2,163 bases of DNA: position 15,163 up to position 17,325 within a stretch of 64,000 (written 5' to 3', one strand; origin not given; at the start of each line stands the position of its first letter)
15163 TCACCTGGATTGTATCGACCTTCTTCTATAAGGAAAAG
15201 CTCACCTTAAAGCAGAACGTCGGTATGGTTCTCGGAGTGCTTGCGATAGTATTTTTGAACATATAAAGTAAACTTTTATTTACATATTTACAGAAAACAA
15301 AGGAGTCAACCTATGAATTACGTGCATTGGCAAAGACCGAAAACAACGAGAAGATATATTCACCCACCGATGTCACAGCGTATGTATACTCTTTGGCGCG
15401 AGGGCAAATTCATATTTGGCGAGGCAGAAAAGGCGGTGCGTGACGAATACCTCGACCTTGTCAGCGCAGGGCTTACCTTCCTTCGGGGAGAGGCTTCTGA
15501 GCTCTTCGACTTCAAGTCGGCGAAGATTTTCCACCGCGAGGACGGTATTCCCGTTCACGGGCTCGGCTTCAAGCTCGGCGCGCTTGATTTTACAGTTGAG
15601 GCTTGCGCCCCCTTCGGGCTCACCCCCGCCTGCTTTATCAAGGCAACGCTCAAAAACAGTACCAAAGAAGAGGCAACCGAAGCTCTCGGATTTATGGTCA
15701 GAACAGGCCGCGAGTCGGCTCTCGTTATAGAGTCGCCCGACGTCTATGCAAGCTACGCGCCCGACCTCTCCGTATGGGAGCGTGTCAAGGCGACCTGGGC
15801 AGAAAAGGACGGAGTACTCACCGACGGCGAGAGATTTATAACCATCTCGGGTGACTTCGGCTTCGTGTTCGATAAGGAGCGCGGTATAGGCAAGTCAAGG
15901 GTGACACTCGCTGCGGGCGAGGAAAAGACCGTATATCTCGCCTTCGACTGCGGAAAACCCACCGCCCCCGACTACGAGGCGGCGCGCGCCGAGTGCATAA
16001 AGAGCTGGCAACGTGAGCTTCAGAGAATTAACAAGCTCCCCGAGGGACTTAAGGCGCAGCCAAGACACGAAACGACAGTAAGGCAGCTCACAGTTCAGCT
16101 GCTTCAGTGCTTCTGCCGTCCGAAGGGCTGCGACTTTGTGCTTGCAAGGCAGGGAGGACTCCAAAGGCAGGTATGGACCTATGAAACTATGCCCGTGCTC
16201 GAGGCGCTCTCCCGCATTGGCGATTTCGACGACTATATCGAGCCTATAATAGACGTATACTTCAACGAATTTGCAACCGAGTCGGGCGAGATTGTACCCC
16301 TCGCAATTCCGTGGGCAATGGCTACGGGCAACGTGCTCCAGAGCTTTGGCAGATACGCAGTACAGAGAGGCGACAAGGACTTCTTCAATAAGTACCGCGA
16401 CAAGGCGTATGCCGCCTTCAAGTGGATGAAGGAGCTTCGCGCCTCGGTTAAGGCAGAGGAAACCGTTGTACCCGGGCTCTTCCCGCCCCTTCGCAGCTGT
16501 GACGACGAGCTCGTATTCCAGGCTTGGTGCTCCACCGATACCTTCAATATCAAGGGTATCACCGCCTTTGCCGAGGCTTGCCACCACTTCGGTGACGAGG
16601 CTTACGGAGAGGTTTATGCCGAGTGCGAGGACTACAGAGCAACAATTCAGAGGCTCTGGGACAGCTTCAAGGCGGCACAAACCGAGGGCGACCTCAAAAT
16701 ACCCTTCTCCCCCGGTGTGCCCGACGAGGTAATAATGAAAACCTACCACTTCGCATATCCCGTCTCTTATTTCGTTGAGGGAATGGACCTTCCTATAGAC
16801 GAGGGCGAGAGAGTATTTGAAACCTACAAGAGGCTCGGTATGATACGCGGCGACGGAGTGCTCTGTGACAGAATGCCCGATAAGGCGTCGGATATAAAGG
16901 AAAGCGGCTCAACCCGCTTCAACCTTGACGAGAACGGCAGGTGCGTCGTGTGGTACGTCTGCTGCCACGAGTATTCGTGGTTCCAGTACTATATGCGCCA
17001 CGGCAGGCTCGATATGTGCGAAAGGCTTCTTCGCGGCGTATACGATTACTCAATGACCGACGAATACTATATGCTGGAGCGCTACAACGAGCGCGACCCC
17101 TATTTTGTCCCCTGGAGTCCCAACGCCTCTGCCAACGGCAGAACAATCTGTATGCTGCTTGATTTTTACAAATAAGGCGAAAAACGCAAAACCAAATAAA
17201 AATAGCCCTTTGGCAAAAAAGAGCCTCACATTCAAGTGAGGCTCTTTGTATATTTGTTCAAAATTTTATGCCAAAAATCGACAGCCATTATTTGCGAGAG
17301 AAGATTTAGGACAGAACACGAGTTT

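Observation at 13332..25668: Uncharacterised system: a giant LamG-rich lipoprotein carrying an alpha/alpha-toroid domain, with a free cytoplasmic paralog of that domain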

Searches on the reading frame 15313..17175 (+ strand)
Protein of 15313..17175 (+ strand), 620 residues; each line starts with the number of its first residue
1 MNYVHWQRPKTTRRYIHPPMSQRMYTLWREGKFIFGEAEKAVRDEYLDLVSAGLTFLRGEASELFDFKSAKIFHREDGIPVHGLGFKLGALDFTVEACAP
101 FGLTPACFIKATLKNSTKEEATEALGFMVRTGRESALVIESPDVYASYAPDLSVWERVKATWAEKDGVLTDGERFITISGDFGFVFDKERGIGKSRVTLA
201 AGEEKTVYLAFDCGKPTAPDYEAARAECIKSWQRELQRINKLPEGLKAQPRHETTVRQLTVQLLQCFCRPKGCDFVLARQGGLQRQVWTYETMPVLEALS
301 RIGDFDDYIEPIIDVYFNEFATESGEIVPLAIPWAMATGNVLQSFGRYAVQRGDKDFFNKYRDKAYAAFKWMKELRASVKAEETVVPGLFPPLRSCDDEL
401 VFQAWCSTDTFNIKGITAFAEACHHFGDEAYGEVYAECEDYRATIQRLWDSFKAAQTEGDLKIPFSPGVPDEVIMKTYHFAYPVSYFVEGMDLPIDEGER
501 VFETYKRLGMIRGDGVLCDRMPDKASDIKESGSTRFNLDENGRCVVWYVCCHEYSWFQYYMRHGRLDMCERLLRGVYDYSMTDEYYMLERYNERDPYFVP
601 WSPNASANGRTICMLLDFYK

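Call 4: search_protein_families(library=pfam, proteins=[window:15313-17175:+], max_evalue=0.1)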
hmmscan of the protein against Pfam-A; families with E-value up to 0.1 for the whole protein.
window:15313-17175:+ (620 aa): 1 family
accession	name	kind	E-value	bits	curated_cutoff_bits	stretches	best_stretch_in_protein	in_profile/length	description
PF14216.11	DUF4326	-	0.049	14.7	25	0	220-273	28-75/82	Domain of unknown function (DUF4326)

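Call 5: search_protein_families(library=ncbifam, proteins=[window:15313-17175:+], max_evalue=0.1)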
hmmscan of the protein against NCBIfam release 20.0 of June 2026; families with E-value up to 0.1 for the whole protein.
window:15313-17175:+ (620 aa): 0 families

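Call 10: search_solved_structures(query=window:15313-17175:+, max_evalue=10)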
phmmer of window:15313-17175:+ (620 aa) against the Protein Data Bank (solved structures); distinct sequences matched with E-value up to 10: 1.
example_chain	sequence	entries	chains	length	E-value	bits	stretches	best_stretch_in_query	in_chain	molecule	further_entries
6u42_1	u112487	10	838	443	1.2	10.5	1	562-605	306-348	Tubulin beta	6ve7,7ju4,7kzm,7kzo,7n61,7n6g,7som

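Call 35: find_homologous_proteins(query=window:15313-17175:+)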
Query window:15313-17175:+ (620 aa): 261 proteins with E <= 0.001 among 8000 candidates; the best 120 are listed.
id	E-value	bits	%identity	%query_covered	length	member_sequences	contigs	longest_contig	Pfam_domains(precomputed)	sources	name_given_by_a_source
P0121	0.0e+0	1386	93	100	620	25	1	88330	-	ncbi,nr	ncbi:MAG: hypothetical protein J6C09_04030 [Clostridia bacterium]|nr:hypothetical protein [Clostridi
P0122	0.0e+0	1121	76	99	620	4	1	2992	-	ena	-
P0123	6.2e-273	925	64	99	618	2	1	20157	-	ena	-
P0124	9.6e-271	918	64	99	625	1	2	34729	-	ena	-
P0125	1.2e-267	907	63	99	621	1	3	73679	-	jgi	-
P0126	2.6e-265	900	62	99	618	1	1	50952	-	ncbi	-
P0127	2.5e-264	897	62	99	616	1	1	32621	-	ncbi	-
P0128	3.6e-264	896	61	99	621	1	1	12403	-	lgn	-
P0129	2.4e-258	877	60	99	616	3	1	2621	-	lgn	-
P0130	1.2e-257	874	61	99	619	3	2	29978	-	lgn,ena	-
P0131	4.0e-253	860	61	96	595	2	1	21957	-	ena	-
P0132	4.6e-253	859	61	97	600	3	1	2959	-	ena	-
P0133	7.6e-252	855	61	96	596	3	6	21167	-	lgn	-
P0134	4.1e-250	850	58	99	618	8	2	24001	-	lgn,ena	-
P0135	9.8e-249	845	60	97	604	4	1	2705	-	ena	-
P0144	1.7e-219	748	53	99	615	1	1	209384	-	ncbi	-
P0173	2.6e-190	652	47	99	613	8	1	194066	-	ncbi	-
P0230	1.2e-159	551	42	100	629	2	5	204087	-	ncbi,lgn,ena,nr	ncbi:MAG: hypothetical protein IJY69_01560 [Clostridia bacterium]|nr:hypothetical protein [Clostridi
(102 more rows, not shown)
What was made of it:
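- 15313..17175 (+): 620-aa cytoplasmic protein with an N-terminal beta-sandwich and (alpha/alpha)6 barrel: a glycosidase/phosphorylase-like fold of an unclassified family (separate module). 261 unnamed homologs (call 35).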

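Call 36: find_encoding_contigs(protein=P0121, flank=10000, max_places=2)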
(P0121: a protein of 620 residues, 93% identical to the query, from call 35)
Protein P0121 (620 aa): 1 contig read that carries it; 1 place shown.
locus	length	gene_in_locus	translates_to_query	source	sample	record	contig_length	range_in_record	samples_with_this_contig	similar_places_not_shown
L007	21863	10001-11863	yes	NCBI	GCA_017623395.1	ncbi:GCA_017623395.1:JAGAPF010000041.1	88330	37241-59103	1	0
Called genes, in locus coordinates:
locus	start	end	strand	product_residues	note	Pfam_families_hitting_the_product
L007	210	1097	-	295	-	PF01509:TruB_N, PF16198:TruB_C_2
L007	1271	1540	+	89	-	PF01842:ACT (weak), PF13740:ACT_6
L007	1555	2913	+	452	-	PF05167:DUF711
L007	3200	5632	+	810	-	PF07228:SpoIIE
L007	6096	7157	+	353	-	PF01979:Amidohydro_1, PF07969:Amidohydro_3 (weak)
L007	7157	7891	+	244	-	PF00899:ThiF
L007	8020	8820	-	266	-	PF10114:PocR, PF12833:HTH_18, PF00165:HTH_AraC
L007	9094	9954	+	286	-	PF00892:EamA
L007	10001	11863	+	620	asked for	-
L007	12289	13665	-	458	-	-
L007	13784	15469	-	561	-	-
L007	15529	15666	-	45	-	-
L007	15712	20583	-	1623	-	-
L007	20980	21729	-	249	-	PF01261:AP_endonuc_2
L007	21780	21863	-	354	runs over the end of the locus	PF00701:DHDPS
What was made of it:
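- The genes are adjacent in the window and in its near-identical relative L007 (call 36).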

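Call 37: find_encoding_contigs(protein=P0126, flank=10000, max_places=2)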
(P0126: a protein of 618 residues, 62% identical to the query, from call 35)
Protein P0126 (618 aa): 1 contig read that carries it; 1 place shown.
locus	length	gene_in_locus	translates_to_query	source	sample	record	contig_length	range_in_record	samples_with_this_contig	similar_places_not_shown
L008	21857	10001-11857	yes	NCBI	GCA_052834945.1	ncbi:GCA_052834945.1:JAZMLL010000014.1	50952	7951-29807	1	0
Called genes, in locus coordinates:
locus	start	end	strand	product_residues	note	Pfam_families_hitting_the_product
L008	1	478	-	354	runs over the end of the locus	PF00365:PFK, PF01513:NAD_kinase (weak)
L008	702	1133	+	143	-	PF02142:MGS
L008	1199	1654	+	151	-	PF09148:DUF1934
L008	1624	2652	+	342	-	PF06144:DNA_pol3_delta, PF21694:DNA_pol3_delta_C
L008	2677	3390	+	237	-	PF00160:Pro_isomerase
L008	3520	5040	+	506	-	PF00478:IMPDH, PF00571:CBS (faint)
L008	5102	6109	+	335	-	PF03590:AsnA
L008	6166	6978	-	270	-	PF10114:PocR, PF12833:HTH_18, PF00165:HTH_AraC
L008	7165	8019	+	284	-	PF00892:EamA (weak)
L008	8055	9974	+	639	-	-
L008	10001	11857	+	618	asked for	-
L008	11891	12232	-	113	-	-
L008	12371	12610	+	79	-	PF13443:HTH_26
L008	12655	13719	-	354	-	PF02729:OTCace_N, PF00185:OTCace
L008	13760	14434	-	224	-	PF00156:Pribosyltran (weak)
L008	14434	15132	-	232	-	PF00215:OMPdecase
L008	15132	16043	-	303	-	PF01180:DHO_dh, PF01207:Dus (weak), PF00977:His_biosynth (faint), PF03060:NMO (weak)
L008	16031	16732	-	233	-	PF00175:NAD_binding_1, PF10418:DHODB_Fe-S_bind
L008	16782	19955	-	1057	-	PF25596:CPSase_L_D1, PF02786:CPSase_L_D2, PF02787:CPSase_L_D3, PF25596:CPSase_L_D1, PF02655:ATP-grasp_3, PF02786:CPSase_L_D2, PF07478:Dala_Dala_lig_C, PF15632:ATPgrasp_Ter, +5 more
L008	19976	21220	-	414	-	PF01979:Amidohydro_1, PF12890:DHOase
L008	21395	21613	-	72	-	PF13560:HTH_31, PF01381:HTH_3, PF12844:HTH_19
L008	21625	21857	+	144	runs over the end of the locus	PF13240:Zn_Ribbon_1 (weak)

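Call 38: find_encoding_contigs(protein=P0173, flank=10000, max_places=2)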
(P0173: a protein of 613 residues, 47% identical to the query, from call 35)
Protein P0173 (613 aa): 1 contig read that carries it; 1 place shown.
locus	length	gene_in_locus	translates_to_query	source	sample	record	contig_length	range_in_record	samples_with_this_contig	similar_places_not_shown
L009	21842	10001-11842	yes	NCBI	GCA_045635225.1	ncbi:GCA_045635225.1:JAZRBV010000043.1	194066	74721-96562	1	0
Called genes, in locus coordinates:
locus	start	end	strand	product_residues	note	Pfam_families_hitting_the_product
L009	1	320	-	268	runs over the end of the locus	-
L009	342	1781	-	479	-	PF00587:tRNA-synt_2b, PF03129:HGTP_anticodon, PF09180:ProRS-C_1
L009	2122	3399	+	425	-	PF12897:Asp_aminotransf, PF00155:Aminotran_1_2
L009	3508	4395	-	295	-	PF19700:DUF6198, PF02588:YitT_membrane, PF10035:DUF2179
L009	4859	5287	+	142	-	PF14478:DUF4430 (weak)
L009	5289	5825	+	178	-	-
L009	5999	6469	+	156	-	PF01797:Y1_Tnp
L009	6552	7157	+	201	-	PF00408:PGM_PMM_IV (weak)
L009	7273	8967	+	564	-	-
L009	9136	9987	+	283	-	PF00892:EamA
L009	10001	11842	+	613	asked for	-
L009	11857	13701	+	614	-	-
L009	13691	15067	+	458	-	-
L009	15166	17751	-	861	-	PF02861:Clp_N, PF23569:NBD_SMAX1 (weak), PF00004:AAA, PF17871:AAA_lid_9, PF00004:AAA, PF07724:AAA_2, PF07728:AAA_5, PF10431:ClpB_D2-small, +10 more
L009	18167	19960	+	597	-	PF17297:PEPCK_N, PF00821:PEPCK_GTP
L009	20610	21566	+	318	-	-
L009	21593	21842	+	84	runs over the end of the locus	PF12637:TSCPD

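Call 72: predict_structure(alignment_id=A2)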
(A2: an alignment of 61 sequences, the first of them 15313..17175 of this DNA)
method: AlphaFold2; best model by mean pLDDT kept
length: 620 residues; sequences in the alignment: 61
mean_pLDDT: 94.5   pTM: 0.95
mean pLDDT of the five models: 94.5, 94.3, 93.9, 93.5, 93.2
residues with pLDDT >= 90: 550; 70-90: 56; 50-70: 14; < 50: 0
segments of 3 or more residues with pLDDT < 50: none
pLDDT, mean of each block of 10 residues (from residue 1): 89 94 95 93 80 97 96 96 97 98 97 98 98 91 86 95 96 98 97 98 98 97 98 98 97 98 94 90 72 97 98 97 94 90 98 98 99 98 96 91 95 98 99 98 98 90 95 91 96 96 97 96 75 81 95 98 98 97 95 94 93 98
secondary structure, 60 per line:
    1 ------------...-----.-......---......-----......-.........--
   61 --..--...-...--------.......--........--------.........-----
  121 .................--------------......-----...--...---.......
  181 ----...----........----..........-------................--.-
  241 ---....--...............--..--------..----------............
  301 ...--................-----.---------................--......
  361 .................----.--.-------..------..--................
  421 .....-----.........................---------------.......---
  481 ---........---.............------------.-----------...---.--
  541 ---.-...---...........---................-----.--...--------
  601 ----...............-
elements in order: E13-15 E23-28 E32-37 H43-48 E50-58 E71-73 E82-88 E91-98 E107-115 E121-133 H134-137 H152-157 E163-165 E168-170 E174-180 E185-187 E192-199 E204-213 H221-236 H244-247 H250-264 H289-302 H306-320 H337-352 H355-377 H405-425 H431-455 H471-477 H484-491 H495-507 E546-548 H552-562 H566-580 E590-592 H605-619
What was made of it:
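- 15313..17175 (+): AF2 pLDDT 94.5 (call 72).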

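Call 75: fold_search(model_id=the predicted structure, library=pdb)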
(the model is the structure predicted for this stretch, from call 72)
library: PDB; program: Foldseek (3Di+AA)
matches with E <= 10: 1134; with E <= 0.001: 137
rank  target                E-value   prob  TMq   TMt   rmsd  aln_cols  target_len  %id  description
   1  5ost                  3.9e-14  1.00  0.53  0.45  10.1       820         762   11  Beta-glucosidase from Thermoanaerobacterium xylolyticum GH116 in complex with Gluco-1H-imidazole (released 2018-04-11)
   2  7w2t_B                6.0e-14  1.00  0.53  0.44  10.2       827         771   11  Crystal structure of TxGH116 E730Q mutant from Thermoanaerobacterium xylanolyticum with glucose (released 2022-04-06)
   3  7w2w                  7.0e-14  1.00  0.51  0.43  10.9       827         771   11  Crystal structure of TxGH116 R786K mutant from Thermoanaerobacterium xylanolyticum with glucose (released 2022-04-06)
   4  7dkw_A                7.4e-14  1.00  0.51  0.43  11.5       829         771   11  Crystal structure of TxGH116 E441G nucleophile mutant from Thermoanaerobacterium xylanolyticum with autocondensation p (released 2021-06-23)
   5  7w2s                  1.0e-13  1.00  0.52  0.43  10.6       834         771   11  Crystal structure of TxGH116 E730A mutant from Thermoanaerobacterium xylanolyticum with glucose (released 2022-04-06)
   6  7dkw_B                2.2e-13  1.00  0.53  0.44   9.8       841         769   11  Crystal structure of TxGH116 E441G nucleophile mutant from Thermoanaerobacterium xylanolyticum with autocondensation p (released 2021-06-23)
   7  7w2t_A                2.5e-13  1.00  0.51  0.43  11.5       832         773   10  Crystal structure of TxGH116 E730Q mutant from Thermoanaerobacterium xylanolyticum with glucose (released 2022-04-06)
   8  8i5r                  2.9e-13  1.00  0.50  0.42  11.3       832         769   10  Crystal structure of TxGH116 D593N acid/base mutant from Thermoanaerobacterium xylanolyticum (released 2023-05-03)
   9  5npf                  3.2e-13  1.00  0.53  0.45  10.0       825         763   12  Crystal structure of txGH116 (beta-glucosidase from Thermoanaerobacterium xylolyticum) in complex with beta Cyclophellit (released 2017-08-09)
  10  7vma_A                3.4e-13  1.00  0.51  0.51   9.7       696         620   11  The X-ray crystallographic structure of amylo-alpha-1,6-glucosidase from Thermococcus gammatolerans STB12 (released 2022-10-12)
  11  8i5o                  3.8e-13  1.00  0.51  0.43  10.9       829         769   11  Crystal structure of TxGH116 D593A acid/base mutant from Thermoanaerobacterium xylanolyticum (released 2023-05-03)
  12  8r06                  4.5e-13  1.00  0.54  0.45  10.5       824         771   10  CRYSTAL STRUCTURE OF THERMOANAEROBACTERIUM XYLANOLYTICUM GH116 BETA-GLUCOSIDASE WITH A COVALENTLY BOUND CYCLOPHELLITOL A (released 2023-11-22)
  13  4zle                  5.8e-13  1.00  0.57  0.46   9.7       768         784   11  Cellobionic acid phosphorylase - ligand free structure (released 2015-06-10)
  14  1v7v                  6.1e-13  1.00  0.62  0.51   7.4       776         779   11  Crystal structure of Vibrio proteolyticus chitobiose phosphorylase (released 2004-06-22)
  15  4rhh_D                8.0e-13  1.00  0.54  0.49   9.1       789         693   11  Crystal structure of the catalytic mutant Xyn52B2-E335G, a GH52 Beta-D-xylosidase from Geobacillus stearothermophilus  (released 2015-10-14)
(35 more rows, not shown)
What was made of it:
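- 15313..17175 (+): Foldseek prob 1.0, E about 1e-13, TM 0.5-0.64 to GH116, GH52, GH63, GH15 and GH94 (call 75).
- On GH116/GH52/GH63/GH15/GH94-type glycosidase fold (620-aa neighbour): Foldseek prob 1.0, E 4e-14 to 1e-10, TM 0.5-0.64 (call 75).
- Closest known: GH116 / GH52 / GH63 / GH15 / GH94 two-domain glycosidases and phosphorylases. Same: Foldseek prob 1.0, E about 1e-13, TM up to 0.64 (call 75).
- Both halves look carbohydrate-related (calls 4, 75).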

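Call 84: search_protein_families(library=padloc, proteins=[window:15313-17175:+], max_evalue=0.01)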
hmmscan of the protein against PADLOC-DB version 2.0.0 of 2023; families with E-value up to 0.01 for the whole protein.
window:15313-17175:+ (620 aa): 0 families

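Call 91: find_encoding_contigs(protein=P0144, flank=6000, max_places=1)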
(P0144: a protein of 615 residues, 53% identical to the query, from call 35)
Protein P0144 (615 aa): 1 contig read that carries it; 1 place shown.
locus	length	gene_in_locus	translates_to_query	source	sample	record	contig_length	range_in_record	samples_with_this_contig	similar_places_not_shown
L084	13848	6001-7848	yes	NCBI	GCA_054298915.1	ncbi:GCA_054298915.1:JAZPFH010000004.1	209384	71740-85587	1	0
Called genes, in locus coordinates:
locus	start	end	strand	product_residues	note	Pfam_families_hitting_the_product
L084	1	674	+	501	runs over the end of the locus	PF00478:IMPDH, PF00571:CBS (faint)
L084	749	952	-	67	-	-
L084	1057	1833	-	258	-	PF00165:HTH_AraC, PF12833:HTH_18, PF00165:HTH_AraC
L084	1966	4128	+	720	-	-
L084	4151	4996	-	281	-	PF10114:PocR, PF00165:HTH_AraC (weak), PF12833:HTH_18, PF00165:HTH_AraC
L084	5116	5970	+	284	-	PF00892:EamA (faint)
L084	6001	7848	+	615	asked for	-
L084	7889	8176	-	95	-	-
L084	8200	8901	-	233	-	-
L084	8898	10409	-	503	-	PF07556:DUF1538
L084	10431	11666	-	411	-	PF21461:HL_N-beta (faint), PF26918:Ig_Eae (faint), PF02368:Big_2 (weak)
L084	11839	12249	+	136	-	-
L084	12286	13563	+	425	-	PF13930:Endonuclea_NS_2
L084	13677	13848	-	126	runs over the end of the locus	-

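Call 92: find_encoding_contigs(protein=P0230, flank=6000, max_places=1)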
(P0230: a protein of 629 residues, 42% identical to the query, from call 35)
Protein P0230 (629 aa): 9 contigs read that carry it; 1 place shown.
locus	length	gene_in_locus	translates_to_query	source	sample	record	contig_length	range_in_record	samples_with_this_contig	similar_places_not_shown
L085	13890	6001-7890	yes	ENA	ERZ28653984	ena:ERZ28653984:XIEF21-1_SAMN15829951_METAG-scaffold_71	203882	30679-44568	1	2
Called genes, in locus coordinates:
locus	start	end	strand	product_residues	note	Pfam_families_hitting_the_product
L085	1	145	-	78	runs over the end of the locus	-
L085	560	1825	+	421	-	PF01408:GFO_IDH_MocA, PF02894:GFO_IDH_MocA_C (weak), PF22725:GFO_IDH_MocA_C3 (faint)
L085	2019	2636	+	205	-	PF01381:HTH_3, PF12844:HTH_19, PF13443:HTH_26, PF13560:HTH_31, PF00717:Peptidase_S24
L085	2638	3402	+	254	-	PF02311:AraC_binding (weak), PF07883:Cupin_2, PF00165:HTH_AraC (faint), PF12833:HTH_18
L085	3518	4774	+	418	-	PF01408:GFO_IDH_MocA, PF02894:GFO_IDH_MocA_C, PF22725:GFO_IDH_MocA_C3 (weak)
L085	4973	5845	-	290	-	PF10114:PocR, PF12833:HTH_18, PF00165:HTH_AraC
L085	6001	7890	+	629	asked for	-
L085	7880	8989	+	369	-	PF13527:Acetyltransf_9, PF17668:Acetyltransf_17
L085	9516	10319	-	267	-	PF23441:SDR, PF00106:adh_short, PF08659:KR, PF13561:adh_short_C2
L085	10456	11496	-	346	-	-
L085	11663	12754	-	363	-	PF09587:PGA_cap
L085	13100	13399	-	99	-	-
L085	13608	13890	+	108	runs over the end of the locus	-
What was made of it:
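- The PocR/AraC, EamA and 620 family genes are conserved without the cassette in L008, L084, L085 and L009 (calls 37, 38, 91, 92).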
